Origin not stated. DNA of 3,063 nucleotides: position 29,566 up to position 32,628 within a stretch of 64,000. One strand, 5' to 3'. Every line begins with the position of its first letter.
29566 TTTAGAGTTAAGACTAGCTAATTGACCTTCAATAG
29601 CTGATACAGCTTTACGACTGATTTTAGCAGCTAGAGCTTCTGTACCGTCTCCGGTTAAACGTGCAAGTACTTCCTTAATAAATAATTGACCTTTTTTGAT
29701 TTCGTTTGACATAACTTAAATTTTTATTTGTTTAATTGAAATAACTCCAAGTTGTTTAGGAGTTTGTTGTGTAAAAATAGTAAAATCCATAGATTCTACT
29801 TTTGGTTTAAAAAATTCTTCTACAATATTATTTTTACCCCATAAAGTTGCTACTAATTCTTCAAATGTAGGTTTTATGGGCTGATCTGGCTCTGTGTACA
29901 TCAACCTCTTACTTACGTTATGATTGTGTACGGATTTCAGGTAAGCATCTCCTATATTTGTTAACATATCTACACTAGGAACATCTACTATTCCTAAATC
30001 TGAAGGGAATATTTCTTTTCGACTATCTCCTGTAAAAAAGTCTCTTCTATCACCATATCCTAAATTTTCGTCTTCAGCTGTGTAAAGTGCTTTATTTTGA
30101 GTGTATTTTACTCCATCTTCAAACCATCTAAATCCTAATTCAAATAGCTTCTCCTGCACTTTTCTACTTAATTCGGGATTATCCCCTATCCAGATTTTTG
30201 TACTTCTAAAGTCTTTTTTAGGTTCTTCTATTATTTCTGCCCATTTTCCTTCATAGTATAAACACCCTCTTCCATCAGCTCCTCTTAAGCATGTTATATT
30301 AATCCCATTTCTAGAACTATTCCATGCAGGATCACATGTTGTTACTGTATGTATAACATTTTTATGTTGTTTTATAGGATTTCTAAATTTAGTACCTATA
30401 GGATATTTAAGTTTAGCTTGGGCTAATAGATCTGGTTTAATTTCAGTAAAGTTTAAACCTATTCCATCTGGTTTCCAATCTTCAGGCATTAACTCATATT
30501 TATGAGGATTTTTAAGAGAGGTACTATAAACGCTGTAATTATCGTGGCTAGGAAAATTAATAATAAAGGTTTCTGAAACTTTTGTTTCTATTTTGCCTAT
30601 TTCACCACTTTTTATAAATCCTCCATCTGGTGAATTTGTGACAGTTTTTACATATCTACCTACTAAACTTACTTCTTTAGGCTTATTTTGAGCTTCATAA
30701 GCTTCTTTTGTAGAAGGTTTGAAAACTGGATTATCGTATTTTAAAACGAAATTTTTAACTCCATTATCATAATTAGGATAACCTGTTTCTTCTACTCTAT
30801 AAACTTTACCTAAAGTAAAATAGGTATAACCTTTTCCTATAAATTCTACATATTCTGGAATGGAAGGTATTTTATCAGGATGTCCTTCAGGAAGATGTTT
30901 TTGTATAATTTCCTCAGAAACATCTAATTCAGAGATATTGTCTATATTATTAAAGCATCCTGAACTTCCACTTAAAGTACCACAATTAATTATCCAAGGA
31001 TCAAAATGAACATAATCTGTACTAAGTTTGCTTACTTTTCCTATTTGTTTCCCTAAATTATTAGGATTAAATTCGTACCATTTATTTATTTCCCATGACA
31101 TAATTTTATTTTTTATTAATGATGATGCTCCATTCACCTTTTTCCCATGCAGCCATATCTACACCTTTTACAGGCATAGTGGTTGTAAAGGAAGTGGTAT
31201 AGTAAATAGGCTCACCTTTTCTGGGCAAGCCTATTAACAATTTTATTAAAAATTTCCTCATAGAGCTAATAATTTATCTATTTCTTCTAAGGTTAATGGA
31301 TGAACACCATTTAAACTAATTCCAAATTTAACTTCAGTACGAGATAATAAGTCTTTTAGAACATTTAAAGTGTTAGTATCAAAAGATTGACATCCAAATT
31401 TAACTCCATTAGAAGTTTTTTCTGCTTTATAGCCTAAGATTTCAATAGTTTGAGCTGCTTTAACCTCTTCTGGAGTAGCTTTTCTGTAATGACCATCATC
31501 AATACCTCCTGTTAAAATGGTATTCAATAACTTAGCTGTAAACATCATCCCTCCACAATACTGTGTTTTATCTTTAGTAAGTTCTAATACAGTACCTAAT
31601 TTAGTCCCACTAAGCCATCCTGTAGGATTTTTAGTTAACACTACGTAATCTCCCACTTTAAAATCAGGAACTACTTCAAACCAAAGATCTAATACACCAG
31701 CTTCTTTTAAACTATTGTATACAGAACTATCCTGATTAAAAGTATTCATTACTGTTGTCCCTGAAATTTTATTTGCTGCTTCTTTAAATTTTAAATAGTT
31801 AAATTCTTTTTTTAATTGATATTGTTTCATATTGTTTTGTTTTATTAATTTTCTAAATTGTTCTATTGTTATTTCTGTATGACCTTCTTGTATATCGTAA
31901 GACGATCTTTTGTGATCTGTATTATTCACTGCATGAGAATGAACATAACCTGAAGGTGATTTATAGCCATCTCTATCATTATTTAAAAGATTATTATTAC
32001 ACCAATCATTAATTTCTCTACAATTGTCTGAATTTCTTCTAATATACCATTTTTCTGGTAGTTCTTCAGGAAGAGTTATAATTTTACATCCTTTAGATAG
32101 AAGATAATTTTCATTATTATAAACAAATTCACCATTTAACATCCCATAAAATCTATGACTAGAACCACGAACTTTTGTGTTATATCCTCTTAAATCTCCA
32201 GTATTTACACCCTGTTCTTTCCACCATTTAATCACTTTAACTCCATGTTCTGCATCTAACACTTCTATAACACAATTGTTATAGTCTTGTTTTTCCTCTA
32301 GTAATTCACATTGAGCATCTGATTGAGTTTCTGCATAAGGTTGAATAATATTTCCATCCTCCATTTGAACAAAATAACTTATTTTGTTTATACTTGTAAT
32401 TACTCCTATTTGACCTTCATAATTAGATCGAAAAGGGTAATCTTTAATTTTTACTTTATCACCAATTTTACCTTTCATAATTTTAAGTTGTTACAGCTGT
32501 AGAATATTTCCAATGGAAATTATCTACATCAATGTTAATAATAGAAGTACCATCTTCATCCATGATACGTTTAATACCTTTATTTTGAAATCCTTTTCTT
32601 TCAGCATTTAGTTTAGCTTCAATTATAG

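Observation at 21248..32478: Six-member paralogous protein family sharing a ~50-100-aa C-terminal domain (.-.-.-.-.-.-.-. … I/F-G-C) with highly divergent N-termini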

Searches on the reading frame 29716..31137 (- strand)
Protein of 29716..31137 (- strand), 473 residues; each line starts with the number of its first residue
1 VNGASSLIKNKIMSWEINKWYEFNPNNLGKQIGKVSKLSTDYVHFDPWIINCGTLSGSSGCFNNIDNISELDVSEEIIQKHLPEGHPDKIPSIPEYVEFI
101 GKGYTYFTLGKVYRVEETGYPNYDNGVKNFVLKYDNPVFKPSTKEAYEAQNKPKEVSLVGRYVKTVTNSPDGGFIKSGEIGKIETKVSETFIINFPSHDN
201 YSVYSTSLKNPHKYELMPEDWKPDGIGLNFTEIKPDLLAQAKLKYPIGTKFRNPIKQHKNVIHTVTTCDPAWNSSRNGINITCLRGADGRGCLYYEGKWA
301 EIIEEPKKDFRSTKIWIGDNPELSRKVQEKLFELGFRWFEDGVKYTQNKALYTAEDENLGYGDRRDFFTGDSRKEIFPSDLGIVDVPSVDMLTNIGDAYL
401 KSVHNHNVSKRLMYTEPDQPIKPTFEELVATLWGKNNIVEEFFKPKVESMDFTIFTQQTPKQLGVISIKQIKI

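Call 4: search_protein_families(library=pfam, proteins=[window:29716-31137:-], max_evalue=1)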
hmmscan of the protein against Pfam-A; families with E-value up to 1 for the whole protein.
window:29716-31137:- (473 aa): 0 families

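Call 5: search_protein_families(library=phrogs, proteins=[window:29716-31137:-], max_evalue=0.1)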
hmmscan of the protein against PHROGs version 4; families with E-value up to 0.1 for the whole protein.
window:29716-31137:- (473 aa): 2 families
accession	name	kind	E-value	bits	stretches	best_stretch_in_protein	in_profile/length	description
phrog_17589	-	unknown function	6.5e-08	33.8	1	313-377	4-70/100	-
phrog_15694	-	unknown function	0.093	13.2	0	95-186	138-236/350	-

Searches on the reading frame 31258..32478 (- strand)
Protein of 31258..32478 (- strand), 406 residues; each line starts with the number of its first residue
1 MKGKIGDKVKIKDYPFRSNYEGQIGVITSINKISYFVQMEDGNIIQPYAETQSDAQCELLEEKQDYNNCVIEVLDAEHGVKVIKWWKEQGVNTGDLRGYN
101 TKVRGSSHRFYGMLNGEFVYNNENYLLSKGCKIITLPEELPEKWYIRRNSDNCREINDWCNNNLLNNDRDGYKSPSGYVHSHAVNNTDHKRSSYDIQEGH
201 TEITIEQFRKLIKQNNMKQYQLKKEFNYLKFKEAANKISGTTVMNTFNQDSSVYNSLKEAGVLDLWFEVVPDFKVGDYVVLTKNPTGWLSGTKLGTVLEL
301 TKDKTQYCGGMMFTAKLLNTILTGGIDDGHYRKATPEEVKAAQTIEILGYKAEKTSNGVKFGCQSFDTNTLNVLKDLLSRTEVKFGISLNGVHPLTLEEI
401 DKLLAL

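Call 4: search_protein_families(library=pfam, proteins=[window:31258-32478:-], max_evalue=1)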
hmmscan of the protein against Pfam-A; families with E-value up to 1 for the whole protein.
window:31258-32478:- (406 aa): 2 families
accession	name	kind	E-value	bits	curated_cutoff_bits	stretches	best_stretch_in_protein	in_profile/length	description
PF20891.2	DUF6844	-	0.13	12.8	27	0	214-250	34-70/97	Domain of unknown function (DUF6844)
PF06480.20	FtsH_ext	-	0.27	11.9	25.5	1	198-262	24-96/103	FtsH Extracellular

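Call 5: search_protein_families(library=phrogs, proteins=[window:31258-32478:-], max_evalue=0.1)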
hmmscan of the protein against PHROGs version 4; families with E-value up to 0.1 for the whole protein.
window:31258-32478:- (406 aa): 4 families
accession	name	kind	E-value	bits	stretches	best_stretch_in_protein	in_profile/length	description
phrog_3444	-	unknown function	0.0016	20.2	1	272-346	6-66/92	-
phrog_22674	-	unknown function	0.012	16.8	0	1-65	1-65/75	-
phrog_13735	-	unknown function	0.016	16.5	1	203-236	33-66/69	-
phrog_33120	-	unknown function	0.09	13.9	0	201-268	56-125/162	-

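Call 7: search_dna_similar(query=window:31258-32478:-, collection=phages, mode=protein, max_rows=30, max_evalue=0.001)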
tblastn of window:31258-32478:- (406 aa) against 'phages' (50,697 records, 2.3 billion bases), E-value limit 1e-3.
No match.

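Call 38: find_homologous_proteins(query=window:31258-32478:-, max_evalue=0.001)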
Query window:31258-32478:- (406 aa): 10 proteins with E <= 0.001 among 4135 candidates.
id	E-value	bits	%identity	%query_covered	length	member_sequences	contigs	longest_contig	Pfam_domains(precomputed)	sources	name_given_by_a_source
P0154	2.7e-276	934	100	100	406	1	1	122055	-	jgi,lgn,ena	-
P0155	5.6e-43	165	40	66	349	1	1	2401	-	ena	-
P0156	2.0e-18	84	34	44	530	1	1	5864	-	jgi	-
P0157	4.7e-16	77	31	59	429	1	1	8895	-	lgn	-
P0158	9.4e-13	66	34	45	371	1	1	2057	-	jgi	jgi:hypothetical protein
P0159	2.2e-6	45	31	51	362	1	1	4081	-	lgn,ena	-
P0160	1.0e-5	43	35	27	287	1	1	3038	-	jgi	-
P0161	4.4e-5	41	31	37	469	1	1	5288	-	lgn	-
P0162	1.7e-4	39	38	35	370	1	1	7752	-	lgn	-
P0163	2.2e-4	38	34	29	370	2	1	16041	-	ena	-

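Call 61: predict_structure(alignment_id=A6)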
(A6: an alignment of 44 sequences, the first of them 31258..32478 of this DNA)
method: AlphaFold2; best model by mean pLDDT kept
length: 406 residues; sequences in the alignment: 44
mean_pLDDT: 79.0   pTM: 0.45
mean pLDDT of the five models: 79.0, 77.9, 77.3, 77.2, 75.4
residues with pLDDT >= 90: 117; 70-90: 186; 50-70: 71; < 50: 32
segments of 3 or more residues with pLDDT < 50: 52-62, 167-169, 184-190, 192-194
pLDDT, mean of each block of 10 residues (from residue 1): 73 68 76 63 64 41 74 86 89 74 59 92 89 79 82 80 56 53 47 63 86 70 89 92 85 92 92 90 90 93 88 89 88 91 83 89 89 92 78 84 87
secondary structure, 60 per line:
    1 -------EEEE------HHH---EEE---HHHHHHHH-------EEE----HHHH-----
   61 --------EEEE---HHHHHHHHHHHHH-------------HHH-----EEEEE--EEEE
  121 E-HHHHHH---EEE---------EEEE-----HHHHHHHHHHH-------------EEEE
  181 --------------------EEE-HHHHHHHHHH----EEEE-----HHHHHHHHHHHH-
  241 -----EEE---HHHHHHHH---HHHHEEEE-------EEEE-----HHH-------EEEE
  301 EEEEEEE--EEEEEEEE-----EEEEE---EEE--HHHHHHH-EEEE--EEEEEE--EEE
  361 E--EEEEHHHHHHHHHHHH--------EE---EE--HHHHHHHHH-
elements in order: E8-11 E24-26 H30-37 E45-47 H52-55 E69-72 H76-88 E110-114 E117-121 H123-128 E132-134 E144-147 H153-163 E177-180 E201-203 H205-214 E219-222 H228-239 E246-248 H252-259 H263-266 E267-270 E278-281 E297-307 E310-317 E323-327 E331-333 H336-342 E344-347 E350-355 E358-361 E364-367 H368-379 H397-405
